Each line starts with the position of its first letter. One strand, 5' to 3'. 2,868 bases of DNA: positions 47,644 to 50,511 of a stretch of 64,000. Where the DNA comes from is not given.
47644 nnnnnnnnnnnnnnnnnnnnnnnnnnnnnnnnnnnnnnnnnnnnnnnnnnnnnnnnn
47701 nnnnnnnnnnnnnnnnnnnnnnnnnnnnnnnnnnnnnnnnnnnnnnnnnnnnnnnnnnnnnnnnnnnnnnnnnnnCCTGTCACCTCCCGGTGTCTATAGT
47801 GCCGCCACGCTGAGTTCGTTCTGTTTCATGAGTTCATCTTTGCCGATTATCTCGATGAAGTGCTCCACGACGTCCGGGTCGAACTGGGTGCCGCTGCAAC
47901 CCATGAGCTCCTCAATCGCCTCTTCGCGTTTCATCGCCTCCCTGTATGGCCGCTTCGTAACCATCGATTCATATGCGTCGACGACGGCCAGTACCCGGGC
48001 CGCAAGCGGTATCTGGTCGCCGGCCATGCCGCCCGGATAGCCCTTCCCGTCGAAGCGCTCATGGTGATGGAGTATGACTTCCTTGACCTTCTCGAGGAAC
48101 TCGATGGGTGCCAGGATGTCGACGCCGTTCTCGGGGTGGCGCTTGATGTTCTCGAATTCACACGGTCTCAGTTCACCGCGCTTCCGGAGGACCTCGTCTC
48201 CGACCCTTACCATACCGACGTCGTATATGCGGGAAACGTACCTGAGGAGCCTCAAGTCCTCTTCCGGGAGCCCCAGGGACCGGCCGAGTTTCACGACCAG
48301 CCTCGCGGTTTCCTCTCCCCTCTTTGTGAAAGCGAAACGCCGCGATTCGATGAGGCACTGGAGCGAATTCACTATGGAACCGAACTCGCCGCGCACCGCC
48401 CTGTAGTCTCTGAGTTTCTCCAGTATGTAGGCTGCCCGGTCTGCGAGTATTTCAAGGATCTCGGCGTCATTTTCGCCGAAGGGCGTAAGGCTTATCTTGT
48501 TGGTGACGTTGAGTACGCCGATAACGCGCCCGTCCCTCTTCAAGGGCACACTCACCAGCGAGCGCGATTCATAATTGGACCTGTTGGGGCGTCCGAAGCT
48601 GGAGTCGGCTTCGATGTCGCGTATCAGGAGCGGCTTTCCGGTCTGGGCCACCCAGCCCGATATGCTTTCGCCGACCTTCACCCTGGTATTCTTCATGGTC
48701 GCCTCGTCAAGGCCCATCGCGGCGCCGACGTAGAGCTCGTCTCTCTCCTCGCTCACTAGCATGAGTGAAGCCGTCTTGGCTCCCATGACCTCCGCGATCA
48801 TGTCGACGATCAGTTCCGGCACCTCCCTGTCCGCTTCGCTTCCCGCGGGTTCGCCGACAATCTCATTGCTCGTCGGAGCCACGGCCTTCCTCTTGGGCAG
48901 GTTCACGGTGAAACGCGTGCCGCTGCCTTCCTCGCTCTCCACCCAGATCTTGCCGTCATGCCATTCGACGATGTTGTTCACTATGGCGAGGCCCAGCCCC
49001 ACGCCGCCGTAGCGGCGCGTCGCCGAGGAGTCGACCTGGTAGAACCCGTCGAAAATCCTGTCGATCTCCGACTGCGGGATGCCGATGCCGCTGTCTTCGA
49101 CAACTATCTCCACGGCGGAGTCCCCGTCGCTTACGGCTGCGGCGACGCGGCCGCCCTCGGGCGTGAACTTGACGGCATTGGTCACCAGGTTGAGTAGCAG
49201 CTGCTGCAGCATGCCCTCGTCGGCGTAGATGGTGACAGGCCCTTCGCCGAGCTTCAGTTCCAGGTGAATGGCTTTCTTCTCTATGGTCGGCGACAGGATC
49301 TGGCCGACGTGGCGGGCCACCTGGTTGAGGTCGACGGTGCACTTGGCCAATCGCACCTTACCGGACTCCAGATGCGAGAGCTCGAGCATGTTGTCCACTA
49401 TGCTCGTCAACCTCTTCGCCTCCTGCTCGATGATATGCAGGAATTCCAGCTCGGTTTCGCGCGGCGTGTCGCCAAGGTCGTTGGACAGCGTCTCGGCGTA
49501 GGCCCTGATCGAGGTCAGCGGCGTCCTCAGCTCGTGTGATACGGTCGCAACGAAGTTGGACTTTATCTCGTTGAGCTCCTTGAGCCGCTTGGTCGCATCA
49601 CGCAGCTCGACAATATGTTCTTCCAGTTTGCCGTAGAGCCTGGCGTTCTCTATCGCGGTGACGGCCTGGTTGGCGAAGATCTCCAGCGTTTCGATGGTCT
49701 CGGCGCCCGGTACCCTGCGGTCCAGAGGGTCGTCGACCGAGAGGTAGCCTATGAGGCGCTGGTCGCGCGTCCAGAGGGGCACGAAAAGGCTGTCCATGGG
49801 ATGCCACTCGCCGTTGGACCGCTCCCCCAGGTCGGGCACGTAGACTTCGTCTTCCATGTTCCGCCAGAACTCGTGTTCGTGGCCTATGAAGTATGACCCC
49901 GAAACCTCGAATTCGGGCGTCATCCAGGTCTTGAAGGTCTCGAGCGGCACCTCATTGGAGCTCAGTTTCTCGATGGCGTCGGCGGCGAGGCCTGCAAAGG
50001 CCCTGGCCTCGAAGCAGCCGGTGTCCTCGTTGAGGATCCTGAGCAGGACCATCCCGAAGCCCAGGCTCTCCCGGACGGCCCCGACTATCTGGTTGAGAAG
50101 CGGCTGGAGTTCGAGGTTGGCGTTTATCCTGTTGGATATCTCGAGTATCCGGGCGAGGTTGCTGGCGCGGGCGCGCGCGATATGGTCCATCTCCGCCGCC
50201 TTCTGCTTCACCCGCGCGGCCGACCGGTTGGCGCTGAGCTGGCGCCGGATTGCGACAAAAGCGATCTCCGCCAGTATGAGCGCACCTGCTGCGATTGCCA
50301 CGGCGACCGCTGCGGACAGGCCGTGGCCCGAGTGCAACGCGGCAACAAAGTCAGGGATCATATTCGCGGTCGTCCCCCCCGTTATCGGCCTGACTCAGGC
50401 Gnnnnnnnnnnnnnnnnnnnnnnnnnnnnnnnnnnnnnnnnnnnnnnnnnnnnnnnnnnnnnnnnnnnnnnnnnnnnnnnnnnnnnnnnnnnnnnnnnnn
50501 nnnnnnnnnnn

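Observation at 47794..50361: Histidine kinase fused to an HD-GYP domain whose HD dyad reads YD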

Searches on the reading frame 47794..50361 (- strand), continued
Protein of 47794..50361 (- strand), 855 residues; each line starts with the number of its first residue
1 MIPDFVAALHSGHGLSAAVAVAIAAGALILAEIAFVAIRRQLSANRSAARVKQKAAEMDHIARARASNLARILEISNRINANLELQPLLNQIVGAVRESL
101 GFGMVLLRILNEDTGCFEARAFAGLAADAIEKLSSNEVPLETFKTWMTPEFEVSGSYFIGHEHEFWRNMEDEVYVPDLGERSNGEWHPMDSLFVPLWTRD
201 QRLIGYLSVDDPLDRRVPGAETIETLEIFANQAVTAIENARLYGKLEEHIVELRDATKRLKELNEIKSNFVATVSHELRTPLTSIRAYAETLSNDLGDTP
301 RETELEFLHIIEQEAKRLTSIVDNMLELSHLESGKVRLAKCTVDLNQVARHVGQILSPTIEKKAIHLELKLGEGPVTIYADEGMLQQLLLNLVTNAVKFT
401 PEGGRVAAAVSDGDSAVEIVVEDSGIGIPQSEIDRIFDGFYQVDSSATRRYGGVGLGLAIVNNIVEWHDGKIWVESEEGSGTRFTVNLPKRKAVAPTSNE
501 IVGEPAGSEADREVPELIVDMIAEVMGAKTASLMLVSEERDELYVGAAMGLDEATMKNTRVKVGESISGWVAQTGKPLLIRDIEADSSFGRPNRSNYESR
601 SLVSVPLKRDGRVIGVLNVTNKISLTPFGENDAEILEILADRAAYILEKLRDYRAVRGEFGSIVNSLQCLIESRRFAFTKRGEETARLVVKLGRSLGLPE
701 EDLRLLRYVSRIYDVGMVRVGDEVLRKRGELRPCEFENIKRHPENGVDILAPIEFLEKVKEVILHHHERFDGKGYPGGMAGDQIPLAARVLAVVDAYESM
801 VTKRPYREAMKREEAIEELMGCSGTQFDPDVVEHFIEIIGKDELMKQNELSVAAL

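Call 30: find_encoding_contigs(protein=P0114, flank=7000, max_places=1)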
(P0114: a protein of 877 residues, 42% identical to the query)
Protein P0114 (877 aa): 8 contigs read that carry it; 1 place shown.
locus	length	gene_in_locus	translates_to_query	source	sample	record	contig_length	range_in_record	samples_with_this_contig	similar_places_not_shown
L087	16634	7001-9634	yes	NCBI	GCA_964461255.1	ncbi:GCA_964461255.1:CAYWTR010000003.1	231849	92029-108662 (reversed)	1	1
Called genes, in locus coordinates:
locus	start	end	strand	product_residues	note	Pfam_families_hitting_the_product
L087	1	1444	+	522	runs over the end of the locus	PF03853:YjeF_N, PF01256:Carb_kinase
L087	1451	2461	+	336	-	PF00814:TsaD, PF22521:HypF_C_2 (weak)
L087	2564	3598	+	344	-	PF00072:Response_reg, PF00990:GGDEF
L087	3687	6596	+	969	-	PF00512:HisKA, PF02518:HATPase_c, PF01590:GAF, PF13185:GAF_2, PF13492:GAF_3, PF01966:HD, PF13487:HD_5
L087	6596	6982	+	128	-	PF00072:Response_reg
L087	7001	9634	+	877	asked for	PF01590:GAF (weak), PF13185:GAF_2 (weak), PF00512:HisKA, PF02518:HATPase_c, PF01590:GAF, PF13185:GAF_2, PF01966:HD, PF13487:HD_5, +1 more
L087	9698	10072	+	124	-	PF00072:Response_reg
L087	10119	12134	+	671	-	PF17764:PriA_3primeBD, PF00270:DEAD, PF04851:ResIII, PF00271:Helicase_C (faint), PF18319:Zn_ribbon_PriA, PF18074:PriA_C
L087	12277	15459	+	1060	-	PF00112:Peptidase_C1, PF13229:Beta_helix (weak), PF13860:FlgD_ig (weak)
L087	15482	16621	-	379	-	PF13685:Fe-ADH_2 (weak), PF01761:DHQ_synthase, PF24621:DHQS_C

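Call 31: find_encoding_contigs(protein=P0044, flank=7000, max_places=1)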
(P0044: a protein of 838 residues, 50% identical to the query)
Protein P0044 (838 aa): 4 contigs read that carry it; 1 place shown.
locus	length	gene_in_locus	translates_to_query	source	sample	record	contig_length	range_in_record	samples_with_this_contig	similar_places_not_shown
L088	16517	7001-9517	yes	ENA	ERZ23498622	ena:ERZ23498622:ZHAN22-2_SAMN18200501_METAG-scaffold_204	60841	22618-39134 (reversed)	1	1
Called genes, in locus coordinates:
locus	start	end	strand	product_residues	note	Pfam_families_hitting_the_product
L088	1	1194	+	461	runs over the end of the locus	PF13177:DNA_pol3_delta2, PF09115:DNApol3-delta_C (weak)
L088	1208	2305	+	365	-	PF07949:YbbR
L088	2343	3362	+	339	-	PF00814:TsaD, PF22521:HypF_C_2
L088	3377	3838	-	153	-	-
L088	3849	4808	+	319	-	PF00072:Response_reg, PF00990:GGDEF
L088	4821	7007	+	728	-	PF01590:GAF, PF13185:GAF_2, PF13492:GAF_3, PF01590:GAF (weak), PF13492:GAF_3 (weak)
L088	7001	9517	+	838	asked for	PF01590:GAF (weak), PF00512:HisKA, PF02518:HATPase_c, PF01590:GAF, PF13185:GAF_2, PF13492:GAF_3, PF13487:HD_5, PF01966:HD, +1 more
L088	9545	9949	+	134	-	PF00072:Response_reg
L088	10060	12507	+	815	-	PF17764:PriA_3primeBD, PF00270:DEAD, PF04851:ResIII, PF18319:Zn_ribbon_PriA, PF00271:Helicase_C, PF18074:PriA_C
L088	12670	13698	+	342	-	PF13414:TPR_11 (weak), PF13432:TPR_16, PF14559:TPR_19, PF13414:TPR_11 (weak), PF14559:TPR_19 (weak), PF13431:TPR_17 (weak), PF00515:TPR_1, PF13424:TPR_12, +29 more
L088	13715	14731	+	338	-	PF07991:KARI_N, PF03807:F420_oxidored (weak), PF01450:KARI_C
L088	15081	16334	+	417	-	PF07498:Rho_N, PF07497:Rho_RNA_bind, PF00006:ATP-synt_ab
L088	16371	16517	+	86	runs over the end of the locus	PF01197:Ribosomal_L31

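Call 76: search_protein_representatives(protein=window:47794-50361:-)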
Query: 855 residues. Proteins with E-value up to 0.001 (for the whole library): 1752759; up to 1e-10: 1197673; up to 1e-30: 230939. The best 150 are listed.
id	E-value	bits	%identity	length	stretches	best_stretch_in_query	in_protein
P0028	0.0e+00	1149.5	63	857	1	11-842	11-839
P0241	7.1e-218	742.5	45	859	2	57-839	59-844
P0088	8.5e-217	738.9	45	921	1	60-845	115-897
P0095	2.0e-200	684.8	43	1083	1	57-839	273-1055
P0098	9.2e-197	672.7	44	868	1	39-842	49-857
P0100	4.3e-193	660.6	43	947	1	23-836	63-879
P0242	1.7e-176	605.7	41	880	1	56-839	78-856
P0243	7.0e-175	600.3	40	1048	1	44-836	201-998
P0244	4.9e-171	587.6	31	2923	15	250-492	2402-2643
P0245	1.4e-170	586.1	38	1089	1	55-840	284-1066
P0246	3.4e-169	581.5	39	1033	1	11-839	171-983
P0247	1.1e-167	576.5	39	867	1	53-849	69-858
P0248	4.4e-159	548.1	36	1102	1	60-844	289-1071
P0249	8.4e-158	543.8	30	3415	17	250-493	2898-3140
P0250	9.9e-151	520.4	31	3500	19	243-503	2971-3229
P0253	4.7e-147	508.3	40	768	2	229-840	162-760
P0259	1.8e-141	489.8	37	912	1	45-836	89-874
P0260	9.3e-141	487.5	38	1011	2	225-851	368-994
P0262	1.2e-139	483.8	35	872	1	29-842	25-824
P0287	2.5e-121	423.2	38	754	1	217-840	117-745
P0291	2.7e-118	413.2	35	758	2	225-839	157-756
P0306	2.2e-111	390.3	36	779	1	227-842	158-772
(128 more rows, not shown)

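Call 78: list_cluster_members(proteins=[P0243, P0245, P0246, P0253, P0259, P0260, P0262, P0287, P0291, P0306])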
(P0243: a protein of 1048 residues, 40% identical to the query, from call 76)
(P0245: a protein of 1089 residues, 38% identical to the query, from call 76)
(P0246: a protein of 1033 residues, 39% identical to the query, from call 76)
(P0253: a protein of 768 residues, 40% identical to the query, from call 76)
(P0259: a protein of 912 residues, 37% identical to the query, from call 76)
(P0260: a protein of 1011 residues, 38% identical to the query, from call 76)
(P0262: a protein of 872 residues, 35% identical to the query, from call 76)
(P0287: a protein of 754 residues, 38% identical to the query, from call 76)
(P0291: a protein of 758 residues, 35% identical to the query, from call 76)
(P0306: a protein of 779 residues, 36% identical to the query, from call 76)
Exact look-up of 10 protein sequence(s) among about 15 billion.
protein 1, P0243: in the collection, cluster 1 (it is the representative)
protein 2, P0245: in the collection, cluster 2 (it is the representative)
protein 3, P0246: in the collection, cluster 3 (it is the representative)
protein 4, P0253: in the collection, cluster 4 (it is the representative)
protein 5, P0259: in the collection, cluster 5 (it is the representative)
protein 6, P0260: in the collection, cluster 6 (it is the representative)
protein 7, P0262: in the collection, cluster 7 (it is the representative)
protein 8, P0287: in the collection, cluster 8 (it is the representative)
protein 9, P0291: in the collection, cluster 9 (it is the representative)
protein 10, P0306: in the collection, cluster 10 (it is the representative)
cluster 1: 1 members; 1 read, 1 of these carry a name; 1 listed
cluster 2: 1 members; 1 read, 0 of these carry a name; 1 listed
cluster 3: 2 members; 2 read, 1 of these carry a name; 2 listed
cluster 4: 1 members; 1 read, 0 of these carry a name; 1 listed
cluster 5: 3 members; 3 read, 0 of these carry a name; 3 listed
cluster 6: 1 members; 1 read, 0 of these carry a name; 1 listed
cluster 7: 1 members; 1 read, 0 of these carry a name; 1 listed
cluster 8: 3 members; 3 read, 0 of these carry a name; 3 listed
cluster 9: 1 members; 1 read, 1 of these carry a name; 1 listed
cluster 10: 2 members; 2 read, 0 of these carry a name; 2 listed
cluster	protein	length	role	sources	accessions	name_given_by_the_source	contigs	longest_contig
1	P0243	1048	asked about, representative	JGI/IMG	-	signal transduction histidine kinase/response regulator RpfG family c-di-GMP ...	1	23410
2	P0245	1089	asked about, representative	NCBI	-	-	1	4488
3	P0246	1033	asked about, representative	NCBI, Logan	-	-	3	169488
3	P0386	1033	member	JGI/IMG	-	signal transduction histidine kinase/putative methionine-R-sulfoxide reductase with GAF ...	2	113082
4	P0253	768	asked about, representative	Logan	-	-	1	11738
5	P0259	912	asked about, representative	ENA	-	-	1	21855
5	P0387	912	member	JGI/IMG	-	-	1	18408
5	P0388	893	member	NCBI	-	-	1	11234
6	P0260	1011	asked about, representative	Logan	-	-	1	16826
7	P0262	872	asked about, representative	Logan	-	-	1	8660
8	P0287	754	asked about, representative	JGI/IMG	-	-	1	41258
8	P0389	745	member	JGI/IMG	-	-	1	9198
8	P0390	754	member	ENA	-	-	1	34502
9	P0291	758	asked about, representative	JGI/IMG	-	HD-GYP domain-containing protein (c-di-GMP phosphodiesterase class II)/signal ...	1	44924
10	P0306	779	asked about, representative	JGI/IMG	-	-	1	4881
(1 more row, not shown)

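Call 80: search_protein_families(library=pfam, alignment_id=A2, max_evalue=0.001)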
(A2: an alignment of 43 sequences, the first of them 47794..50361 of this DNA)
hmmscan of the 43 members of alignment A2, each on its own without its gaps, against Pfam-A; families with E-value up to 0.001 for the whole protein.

A. member 1, window:47794-50361:- (855 aa): 7 families
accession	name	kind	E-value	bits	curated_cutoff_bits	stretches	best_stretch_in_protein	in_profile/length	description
PF13487.12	HD_5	-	3.5e-39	134.7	27.2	1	668-831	4-170/170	HD domain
PF02518.31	HATPase_c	-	4.5e-33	114.5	26.4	1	381-491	2-110/111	Histidine kinase-, DNA gyrase B-, and HSP90-like ATPase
PF01590.32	GAF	-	2.1e-25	90.2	22.4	2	517-645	8-131/133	GAF domain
PF13185.12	GAF_2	-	9.2e-22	78.1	28.6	1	516-648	9-136/136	GAF domain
PF00512.31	HisKA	-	5.8e-20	71.6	26.9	1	267-334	2-66/66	His Kinase A (phospho-acceptor) domain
PF13492.12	GAF_3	-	4e-18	66.5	27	1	518-648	9-128/129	GAF domain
PF01966.28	HD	-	1.9e-12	47.9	22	1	684-800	7-116/116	HD domain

B. families by the number of members that match (of 43 scanned): 12 families
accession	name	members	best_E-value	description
PF13185.12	GAF_2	43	9.8e-40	GAF domain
PF13487.12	HD_5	43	3.5e-39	HD domain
PF00512.31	HisKA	43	2.1e-22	His Kinase A (phospho-acceptor) domain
PF01966.28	HD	43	1.9e-14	HD domain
PF01590.32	GAF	42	6.9e-37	GAF domain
PF13492.12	GAF_3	41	5.8e-28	GAF domain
PF02518.31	HATPase_c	39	3.1e-33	Histidine kinase-, DNA gyrase B-, and HSP90-like ATPase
PF13581.12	HATPase_c_2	11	1.1e-05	Histidine kinase-like ATPase domain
PF13589.12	HATPase_c_3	3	5.3e-05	Histidine kinase-, DNA gyrase B-, and HSP90-like ATPase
PF00072.30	Response_reg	1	1.3e-22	Response regulator receiver domain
PF16740.10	SKA2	1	0.00018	Spindle and kinetochore-associated protein 2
PF02817.22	E3_binding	1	0.00089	e3 binding domain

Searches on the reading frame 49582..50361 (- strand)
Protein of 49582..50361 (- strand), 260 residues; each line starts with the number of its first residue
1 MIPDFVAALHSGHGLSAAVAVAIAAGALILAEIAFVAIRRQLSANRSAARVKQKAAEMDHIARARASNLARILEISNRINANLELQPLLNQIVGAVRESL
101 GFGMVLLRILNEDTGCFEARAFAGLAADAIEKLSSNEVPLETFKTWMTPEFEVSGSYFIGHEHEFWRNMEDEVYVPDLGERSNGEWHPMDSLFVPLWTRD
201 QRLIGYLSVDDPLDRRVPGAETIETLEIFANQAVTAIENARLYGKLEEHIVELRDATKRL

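Call 66: search_protein_families(library=pfam, proteins=[window:49582-50361:-], max_evalue=0.01)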
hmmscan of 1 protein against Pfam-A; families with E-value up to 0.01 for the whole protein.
window:49582-50361:- (260 aa): 3 families
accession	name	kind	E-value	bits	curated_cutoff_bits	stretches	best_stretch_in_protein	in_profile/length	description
PF01590.32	GAF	-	5e-06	27.5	22.4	1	85-237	2-133/133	GAF domain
PF13185.12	GAF_2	-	5.1e-05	23.9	28.6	1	85-238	4-136/136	GAF domain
PF13492.12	GAF_3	-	0.00026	21.9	27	1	190-239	82-129/129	GAF domain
